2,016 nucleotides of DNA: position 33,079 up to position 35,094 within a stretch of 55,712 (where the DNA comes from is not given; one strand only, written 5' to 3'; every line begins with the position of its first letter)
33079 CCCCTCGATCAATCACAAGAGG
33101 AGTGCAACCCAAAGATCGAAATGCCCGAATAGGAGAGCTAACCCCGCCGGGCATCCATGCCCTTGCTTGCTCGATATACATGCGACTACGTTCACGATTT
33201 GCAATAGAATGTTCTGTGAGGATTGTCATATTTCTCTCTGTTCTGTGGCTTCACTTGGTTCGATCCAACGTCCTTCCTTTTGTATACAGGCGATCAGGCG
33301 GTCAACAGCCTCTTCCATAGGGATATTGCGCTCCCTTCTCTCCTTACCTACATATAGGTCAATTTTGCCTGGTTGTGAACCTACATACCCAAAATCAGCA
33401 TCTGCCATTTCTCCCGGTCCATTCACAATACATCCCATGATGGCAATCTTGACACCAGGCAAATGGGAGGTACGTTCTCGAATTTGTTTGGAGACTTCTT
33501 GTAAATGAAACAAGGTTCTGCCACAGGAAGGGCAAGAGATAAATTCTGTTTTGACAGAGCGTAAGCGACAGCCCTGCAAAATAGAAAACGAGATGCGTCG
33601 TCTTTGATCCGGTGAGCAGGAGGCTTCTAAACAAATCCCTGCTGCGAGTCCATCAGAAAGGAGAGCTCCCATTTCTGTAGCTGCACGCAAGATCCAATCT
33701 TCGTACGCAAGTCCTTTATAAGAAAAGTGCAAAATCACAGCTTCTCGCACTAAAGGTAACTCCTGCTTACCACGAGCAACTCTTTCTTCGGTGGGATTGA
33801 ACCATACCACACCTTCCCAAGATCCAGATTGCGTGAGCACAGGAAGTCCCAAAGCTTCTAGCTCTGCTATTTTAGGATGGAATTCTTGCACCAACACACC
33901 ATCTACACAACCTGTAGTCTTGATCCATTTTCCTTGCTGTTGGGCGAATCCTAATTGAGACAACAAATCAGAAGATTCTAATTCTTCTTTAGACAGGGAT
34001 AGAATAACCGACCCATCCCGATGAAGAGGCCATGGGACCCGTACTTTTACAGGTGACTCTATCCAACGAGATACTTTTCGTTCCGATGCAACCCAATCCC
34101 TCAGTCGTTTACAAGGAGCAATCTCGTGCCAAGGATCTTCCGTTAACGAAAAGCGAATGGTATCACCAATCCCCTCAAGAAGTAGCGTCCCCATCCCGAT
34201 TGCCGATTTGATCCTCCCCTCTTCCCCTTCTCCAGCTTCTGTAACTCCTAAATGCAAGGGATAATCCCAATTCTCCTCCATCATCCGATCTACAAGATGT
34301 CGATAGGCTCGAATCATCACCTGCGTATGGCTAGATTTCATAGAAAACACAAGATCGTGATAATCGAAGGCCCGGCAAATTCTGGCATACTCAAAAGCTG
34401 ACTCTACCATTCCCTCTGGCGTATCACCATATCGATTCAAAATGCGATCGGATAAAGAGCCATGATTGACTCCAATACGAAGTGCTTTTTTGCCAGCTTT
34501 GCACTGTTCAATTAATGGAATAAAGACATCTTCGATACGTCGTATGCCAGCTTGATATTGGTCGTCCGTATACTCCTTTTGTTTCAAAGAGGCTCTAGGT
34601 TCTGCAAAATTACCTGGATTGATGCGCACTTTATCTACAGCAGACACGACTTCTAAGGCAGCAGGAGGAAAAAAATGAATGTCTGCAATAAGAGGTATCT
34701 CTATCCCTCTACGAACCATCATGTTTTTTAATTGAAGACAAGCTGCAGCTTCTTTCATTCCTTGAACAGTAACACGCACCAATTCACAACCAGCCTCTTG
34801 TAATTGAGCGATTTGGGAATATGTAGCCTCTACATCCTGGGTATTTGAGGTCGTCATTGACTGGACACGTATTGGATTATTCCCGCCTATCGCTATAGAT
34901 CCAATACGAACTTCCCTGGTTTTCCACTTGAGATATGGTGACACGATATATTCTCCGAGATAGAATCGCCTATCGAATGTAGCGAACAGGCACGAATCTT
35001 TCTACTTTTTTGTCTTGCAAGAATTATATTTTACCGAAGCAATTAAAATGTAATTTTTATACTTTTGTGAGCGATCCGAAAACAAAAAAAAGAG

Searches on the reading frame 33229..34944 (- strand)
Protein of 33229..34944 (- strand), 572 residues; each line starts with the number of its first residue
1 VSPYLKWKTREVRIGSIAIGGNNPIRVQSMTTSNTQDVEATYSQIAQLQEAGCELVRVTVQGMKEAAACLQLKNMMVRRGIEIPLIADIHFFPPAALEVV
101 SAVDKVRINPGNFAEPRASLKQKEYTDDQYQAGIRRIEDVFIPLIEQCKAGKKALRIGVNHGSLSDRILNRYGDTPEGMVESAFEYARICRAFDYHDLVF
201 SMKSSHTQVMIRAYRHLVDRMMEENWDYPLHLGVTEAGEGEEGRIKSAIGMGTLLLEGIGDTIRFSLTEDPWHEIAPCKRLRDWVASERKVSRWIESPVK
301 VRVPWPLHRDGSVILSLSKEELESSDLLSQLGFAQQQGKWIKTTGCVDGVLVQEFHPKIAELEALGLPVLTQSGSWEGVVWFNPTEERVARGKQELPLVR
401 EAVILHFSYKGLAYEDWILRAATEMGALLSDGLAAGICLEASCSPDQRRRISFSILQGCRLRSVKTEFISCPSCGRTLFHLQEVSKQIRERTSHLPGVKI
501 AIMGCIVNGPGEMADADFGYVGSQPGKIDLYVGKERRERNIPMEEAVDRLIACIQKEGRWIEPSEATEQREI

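Call 14: search_protein_families(library=pfam, proteins=[window:33229-34944:-], max_evalue=0.001)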
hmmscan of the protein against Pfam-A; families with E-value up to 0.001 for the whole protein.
window:33229-34944:- (572 aa): 1 family
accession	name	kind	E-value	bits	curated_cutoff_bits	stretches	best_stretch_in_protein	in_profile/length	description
PF04551.19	GcpE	-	9.2e-125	416.6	32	2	9-298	1-260/343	GcpE protein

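Call 59: find_related_loci(query=window:33229-34944:-, collection=genome_contigs, flank=9000)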
Query window:33229-34944:- (572 aa) in genome_contigs; peptide patterns used: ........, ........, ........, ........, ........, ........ (x = any residue, [..] = any of these).
600 stretches matched a pattern (row limit reached: there are more); 594 encode a relative of the query (tblastn E <= 1e-3); the best 80 are kept; 80 distinct loci.
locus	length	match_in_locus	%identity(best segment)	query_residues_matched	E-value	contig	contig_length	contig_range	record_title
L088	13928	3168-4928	55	6-569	0e+0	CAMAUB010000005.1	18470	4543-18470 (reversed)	MAG: Chlamydia trachomatis isolate MaH-04nov19-12 genome assembly, contig: MaH-04nov19-C7663, whole genome shotgun seque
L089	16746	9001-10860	51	1-563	0e+0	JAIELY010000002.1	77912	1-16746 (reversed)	MAG: Rhabdochlamydiaceae bacterium isolate co.spades.CONCOCT.1kb_142 c_000000000040, whole genome shotgun sequence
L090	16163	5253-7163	51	6-566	0e+0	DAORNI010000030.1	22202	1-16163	MAG TPA_asm: Parachlamydiaceae bacterium isolate AMR_MDS_5451 NODE_1815_length_22202_cov_2.711428, whole genome shotgun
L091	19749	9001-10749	55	6-564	0e+0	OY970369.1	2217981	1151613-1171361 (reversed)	MAG: uncultured Chlamydiae bacterium isolate MFD06092.bin.1.176 genome assembly, chromosome: 1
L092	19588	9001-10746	51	6-563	0e+0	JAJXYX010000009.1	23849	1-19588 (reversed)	MAG: bacterium isolate BP7.bin23 NODE_2885_length_23849_cov_3.801956, whole genome shotgun sequence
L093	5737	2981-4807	50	8-562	0e+0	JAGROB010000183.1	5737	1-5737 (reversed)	MAG: Chlamydiia bacterium isolate HKST-UBA07 2009_576438, whole genome shotgun sequence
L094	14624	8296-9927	52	5-567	4e-178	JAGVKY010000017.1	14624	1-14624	MAG: Parachlamydiales bacterium isolate SW_28 c_000000096748, whole genome shotgun sequence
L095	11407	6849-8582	50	5-563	1e-177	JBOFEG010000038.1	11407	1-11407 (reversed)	MAG: Chlamydiales bacterium isolate WFFMC_MAG_130 k139_459876_flag=0_multi=7.1347_len=11407, whole genome shotgun sequen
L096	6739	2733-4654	49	6-568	2e-164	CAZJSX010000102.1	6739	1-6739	MAG TPA_asm: uncultured bacterium isolate SRP287051_co1_161 genome assembly, contig: NODE_13799_length_6739_cov_5.783513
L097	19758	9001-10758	45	4-565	5e-158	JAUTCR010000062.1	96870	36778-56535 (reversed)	MAG: Verrucomicrobiota bacterium JB023 k141_68266, whole genome shotgun sequence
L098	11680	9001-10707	46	9-564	4e-157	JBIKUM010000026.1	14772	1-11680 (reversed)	MAG: Terrimicrobiaceae bacterium isolate ME2015-08-11_3300044626_group6_bin71 Rohwer_bin2596_scaffold_2861_c2, whole gen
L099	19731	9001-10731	45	4-565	1e-156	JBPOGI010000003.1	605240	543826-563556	MAG: Roseibacillus sp. isolate MAG_17 MAG_17_3, whole genome shotgun sequence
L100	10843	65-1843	45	4-571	6e-157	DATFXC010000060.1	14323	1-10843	MAG TPA_asm: Candidatus Udaeobacter sp. isolate SMAG_U9507 k141_2815351, whole genome shotgun sequence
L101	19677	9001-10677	48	4-567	2e-156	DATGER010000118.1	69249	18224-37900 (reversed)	MAG TPA_asm: Chloroflexota bacterium isolate SMAG_U9707 k141_947778, whole genome shotgun sequence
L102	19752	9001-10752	47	2-566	1e-155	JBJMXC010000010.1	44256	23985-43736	MAG: Chthoniobacterales bacterium isolate H1_18_all_fractions_metab_conc_22_59_8 k255_157801, whole genome shotgun seque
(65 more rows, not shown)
